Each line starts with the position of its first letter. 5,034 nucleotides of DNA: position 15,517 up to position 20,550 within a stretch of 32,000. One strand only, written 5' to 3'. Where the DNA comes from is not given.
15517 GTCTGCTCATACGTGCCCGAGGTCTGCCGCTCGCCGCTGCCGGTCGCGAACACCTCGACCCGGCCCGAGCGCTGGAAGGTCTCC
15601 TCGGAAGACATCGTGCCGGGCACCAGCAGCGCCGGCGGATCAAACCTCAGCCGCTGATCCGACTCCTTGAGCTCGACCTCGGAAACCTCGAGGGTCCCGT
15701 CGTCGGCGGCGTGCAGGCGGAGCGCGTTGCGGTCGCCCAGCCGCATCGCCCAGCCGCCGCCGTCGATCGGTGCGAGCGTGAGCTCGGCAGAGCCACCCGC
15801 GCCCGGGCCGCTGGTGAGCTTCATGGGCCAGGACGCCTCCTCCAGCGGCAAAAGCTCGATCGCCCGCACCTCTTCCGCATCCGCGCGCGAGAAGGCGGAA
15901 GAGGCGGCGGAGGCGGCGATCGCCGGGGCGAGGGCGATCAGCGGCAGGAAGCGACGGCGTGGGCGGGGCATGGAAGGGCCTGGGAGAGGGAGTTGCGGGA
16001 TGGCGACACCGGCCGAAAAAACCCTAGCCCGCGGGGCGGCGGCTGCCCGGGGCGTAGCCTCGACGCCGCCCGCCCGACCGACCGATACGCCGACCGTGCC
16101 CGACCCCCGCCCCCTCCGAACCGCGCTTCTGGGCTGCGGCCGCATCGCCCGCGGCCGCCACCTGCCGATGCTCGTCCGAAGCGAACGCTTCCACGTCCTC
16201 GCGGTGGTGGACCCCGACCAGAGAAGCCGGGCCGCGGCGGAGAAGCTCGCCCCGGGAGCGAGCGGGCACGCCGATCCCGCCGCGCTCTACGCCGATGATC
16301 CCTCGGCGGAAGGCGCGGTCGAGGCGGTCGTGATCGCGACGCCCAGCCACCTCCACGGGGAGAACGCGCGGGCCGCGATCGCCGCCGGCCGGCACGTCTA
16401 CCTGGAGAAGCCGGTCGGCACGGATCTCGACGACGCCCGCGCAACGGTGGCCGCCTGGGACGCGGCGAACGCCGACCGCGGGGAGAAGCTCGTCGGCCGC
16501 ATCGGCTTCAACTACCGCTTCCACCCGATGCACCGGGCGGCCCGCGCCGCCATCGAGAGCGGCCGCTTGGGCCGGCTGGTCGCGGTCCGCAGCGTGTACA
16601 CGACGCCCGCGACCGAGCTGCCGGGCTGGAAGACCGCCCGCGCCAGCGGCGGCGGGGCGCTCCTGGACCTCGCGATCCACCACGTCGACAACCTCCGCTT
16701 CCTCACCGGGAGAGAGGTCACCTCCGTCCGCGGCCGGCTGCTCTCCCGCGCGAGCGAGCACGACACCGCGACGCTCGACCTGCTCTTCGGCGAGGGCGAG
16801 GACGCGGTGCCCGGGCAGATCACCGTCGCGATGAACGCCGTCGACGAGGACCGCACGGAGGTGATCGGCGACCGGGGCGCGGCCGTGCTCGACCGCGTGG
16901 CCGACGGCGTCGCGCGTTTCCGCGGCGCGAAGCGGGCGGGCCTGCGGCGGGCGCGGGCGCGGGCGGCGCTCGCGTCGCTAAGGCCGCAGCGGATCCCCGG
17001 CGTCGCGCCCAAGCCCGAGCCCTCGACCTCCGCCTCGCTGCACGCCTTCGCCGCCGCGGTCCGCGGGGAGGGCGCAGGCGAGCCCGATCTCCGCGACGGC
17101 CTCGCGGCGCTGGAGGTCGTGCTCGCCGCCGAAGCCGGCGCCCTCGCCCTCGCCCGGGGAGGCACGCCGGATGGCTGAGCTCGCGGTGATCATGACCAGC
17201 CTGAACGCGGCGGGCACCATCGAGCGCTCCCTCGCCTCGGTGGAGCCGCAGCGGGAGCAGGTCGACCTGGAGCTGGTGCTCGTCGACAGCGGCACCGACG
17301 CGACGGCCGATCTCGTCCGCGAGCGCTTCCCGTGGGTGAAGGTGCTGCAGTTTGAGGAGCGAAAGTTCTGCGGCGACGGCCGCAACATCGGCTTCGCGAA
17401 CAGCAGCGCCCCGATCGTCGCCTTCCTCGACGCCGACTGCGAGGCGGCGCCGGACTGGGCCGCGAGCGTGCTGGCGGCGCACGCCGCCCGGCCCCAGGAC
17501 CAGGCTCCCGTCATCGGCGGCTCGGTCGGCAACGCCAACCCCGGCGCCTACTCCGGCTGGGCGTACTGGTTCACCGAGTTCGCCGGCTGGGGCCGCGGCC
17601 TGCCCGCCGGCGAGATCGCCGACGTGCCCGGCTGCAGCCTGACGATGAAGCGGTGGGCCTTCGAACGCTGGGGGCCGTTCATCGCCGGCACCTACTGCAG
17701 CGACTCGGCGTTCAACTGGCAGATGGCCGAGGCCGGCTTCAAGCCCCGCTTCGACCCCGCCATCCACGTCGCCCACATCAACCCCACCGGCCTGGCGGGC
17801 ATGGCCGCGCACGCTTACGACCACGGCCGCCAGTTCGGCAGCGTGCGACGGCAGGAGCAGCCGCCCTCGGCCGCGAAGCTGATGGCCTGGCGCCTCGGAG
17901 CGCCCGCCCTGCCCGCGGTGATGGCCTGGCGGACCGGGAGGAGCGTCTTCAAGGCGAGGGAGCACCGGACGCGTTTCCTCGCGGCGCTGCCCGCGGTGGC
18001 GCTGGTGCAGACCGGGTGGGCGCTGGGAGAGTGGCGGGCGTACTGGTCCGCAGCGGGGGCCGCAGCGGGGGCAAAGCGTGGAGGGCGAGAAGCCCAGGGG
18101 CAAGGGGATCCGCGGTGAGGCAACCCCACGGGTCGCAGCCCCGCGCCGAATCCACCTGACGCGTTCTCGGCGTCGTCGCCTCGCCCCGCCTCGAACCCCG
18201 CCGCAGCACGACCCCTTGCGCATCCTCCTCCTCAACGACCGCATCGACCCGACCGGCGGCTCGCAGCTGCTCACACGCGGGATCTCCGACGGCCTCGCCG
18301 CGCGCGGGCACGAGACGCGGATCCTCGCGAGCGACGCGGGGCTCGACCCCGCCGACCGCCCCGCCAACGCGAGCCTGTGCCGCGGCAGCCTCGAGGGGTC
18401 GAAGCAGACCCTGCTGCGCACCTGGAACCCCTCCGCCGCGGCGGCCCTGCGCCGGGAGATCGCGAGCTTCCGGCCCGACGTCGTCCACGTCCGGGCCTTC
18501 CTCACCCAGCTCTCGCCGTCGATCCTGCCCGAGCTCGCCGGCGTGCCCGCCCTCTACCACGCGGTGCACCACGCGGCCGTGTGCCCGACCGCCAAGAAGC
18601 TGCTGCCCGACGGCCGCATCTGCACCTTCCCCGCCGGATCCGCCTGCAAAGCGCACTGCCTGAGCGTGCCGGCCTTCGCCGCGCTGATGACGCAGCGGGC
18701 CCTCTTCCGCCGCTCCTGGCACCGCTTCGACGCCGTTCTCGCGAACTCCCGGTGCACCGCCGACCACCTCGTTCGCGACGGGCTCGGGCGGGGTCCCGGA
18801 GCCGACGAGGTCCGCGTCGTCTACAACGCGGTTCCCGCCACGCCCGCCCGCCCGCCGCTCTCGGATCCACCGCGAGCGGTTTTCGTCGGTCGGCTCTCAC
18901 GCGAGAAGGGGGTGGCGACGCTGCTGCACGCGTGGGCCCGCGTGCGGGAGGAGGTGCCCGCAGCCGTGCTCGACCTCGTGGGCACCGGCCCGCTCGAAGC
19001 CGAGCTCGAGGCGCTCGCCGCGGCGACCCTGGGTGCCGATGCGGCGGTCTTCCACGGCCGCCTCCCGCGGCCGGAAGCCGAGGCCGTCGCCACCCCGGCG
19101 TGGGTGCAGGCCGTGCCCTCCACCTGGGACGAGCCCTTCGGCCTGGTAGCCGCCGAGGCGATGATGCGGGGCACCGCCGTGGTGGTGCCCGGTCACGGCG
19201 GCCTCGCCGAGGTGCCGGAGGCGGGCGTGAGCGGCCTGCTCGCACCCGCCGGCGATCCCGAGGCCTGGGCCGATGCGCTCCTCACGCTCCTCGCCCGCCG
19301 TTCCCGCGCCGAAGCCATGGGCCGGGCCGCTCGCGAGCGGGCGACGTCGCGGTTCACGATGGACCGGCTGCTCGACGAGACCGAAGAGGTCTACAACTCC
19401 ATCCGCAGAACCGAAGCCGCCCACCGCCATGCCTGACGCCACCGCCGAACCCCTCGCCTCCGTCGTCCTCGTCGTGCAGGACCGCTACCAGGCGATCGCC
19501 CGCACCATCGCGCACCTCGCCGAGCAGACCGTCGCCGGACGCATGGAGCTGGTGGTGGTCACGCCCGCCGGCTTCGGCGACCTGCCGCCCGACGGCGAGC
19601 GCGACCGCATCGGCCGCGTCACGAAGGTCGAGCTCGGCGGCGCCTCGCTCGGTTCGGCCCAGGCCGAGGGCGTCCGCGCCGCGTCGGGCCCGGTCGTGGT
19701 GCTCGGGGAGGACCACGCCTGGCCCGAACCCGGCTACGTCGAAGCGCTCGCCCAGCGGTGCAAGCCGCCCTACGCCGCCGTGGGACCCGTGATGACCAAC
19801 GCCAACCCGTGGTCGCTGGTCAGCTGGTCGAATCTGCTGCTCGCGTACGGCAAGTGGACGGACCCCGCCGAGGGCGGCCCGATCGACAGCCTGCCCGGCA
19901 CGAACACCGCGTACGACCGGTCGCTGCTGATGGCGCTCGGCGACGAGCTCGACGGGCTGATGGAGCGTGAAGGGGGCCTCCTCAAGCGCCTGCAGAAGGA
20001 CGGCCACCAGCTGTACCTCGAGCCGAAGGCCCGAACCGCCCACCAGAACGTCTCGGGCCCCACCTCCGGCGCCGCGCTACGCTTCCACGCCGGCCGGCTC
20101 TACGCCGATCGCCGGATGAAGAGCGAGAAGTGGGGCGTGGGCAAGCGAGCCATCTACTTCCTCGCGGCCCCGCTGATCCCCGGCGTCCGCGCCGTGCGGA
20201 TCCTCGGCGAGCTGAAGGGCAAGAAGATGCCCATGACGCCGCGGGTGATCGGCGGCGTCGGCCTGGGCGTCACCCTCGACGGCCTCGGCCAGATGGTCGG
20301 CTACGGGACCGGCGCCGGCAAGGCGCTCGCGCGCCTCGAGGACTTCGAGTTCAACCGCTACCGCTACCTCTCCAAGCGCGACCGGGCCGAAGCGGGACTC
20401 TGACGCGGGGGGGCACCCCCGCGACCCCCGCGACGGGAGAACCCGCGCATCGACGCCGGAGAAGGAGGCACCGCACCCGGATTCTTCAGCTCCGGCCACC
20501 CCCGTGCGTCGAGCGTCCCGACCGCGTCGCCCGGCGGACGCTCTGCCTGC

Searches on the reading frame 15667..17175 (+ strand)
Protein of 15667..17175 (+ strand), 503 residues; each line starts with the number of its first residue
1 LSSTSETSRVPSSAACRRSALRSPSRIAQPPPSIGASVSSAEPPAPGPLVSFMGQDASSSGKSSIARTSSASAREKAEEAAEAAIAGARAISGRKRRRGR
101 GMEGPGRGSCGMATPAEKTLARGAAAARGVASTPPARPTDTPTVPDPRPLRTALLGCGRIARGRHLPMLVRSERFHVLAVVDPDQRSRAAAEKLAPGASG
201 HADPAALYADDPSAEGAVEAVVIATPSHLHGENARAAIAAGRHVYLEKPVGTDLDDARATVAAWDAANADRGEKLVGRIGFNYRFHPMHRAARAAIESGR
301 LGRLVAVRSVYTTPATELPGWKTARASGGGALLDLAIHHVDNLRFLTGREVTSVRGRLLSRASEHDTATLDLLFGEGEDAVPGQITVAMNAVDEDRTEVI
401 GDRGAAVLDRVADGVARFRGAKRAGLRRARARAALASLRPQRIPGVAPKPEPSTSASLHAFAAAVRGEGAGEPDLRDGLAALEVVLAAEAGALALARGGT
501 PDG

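Call 34: search_protein_families(library=pfam, proteins=[window:15667-17175:+], max_evalue=0.001)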
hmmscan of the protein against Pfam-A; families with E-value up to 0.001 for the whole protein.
window:15667-17175:+ (503 aa): 3 families
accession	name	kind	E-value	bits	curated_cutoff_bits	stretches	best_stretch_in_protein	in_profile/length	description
PF22725.1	GFO_IDH_MocA_C3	-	6.4e-22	78.3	27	1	289-406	1-123/124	GFO/IDH/MocA C-terminal domain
PF01408.29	GFO_IDH_MocA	-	9.7e-17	62.2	24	1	151-265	2-110/120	Oxidoreductase family, NAD-binding Rossmann fold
PF02894.22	GFO_IDH_MocA_C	-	5.5e-14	52.9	22.9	1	293-488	1-206/218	Oxidoreductase family, C-terminal alpha/beta domain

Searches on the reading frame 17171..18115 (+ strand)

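Call 34: search_protein_families(library=pfam, proteins=[window:17171-18115:+], max_evalue=0.001)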
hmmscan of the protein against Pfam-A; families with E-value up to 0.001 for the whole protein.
window:17171-18115:+ (315 aa): 1 family
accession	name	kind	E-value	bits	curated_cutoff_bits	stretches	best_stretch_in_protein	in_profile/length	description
PF00535.33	Glycos_transf_2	-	2e-17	64.1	23.3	1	6-109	2-108/168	Glycosyl transferase family 2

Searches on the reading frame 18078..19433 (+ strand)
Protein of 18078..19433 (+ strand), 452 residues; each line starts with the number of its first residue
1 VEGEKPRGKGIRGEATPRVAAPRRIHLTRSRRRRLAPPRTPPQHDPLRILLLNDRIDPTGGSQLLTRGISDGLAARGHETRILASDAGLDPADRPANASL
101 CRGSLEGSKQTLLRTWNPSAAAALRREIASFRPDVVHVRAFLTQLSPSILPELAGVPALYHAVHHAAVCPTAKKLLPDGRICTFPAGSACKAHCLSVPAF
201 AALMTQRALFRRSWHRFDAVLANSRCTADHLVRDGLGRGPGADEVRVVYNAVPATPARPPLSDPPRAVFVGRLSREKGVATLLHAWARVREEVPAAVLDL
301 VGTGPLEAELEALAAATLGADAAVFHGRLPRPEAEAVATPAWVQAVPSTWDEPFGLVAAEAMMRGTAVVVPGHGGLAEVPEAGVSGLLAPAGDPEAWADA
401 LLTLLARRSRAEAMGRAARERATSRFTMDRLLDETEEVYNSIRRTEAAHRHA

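Call 34: search_protein_families(library=pfam, proteins=[window:18078-19433:+], max_evalue=0.001)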
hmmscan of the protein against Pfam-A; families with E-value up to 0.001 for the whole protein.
window:18078-19433:+ (452 aa): 6 families
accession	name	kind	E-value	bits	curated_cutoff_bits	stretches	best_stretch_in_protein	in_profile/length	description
PF00534.26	Glycos_transf_1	-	8.8e-33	113.7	26.4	1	262-421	13-172/172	Glycosyl transferases group 1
PF13692.12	Glyco_trans_1_4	-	1.7e-28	100.1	27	1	265-406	2-141/142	Glycosyl transferases group 1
PF13439.12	Glyco_transf_4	-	3.8e-14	53.5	28.5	1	60-253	2-167/170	Glycosyltransferase Family 4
PF13579.12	Glyco_trans_4_4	-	4.6e-12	47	29.7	1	60-250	1-157/158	Glycosyl transferase 4-like domain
PF20706.3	GT4-conflict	-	3.6e-08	33.2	26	1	253-428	186-378/385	Family 4 Glycosyltransferase in conflict systems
PF13524.12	Glyco_trans_1_2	-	7.2e-05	23.2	25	1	360-434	69-141/144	Glycosyl transferase-like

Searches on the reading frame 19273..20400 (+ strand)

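Call 34: search_protein_families(library=pfam, proteins=[window:19273-20400:+], max_evalue=0.001)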
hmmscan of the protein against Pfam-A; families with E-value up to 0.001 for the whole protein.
window:19273-20400:+ (376 aa): 1 family
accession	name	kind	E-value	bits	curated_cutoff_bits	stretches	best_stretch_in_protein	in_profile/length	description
PF00535.33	Glycos_transf_2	-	3.8e-05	24.1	23.3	1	63-220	1-165/168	Glycosyl transferase family 2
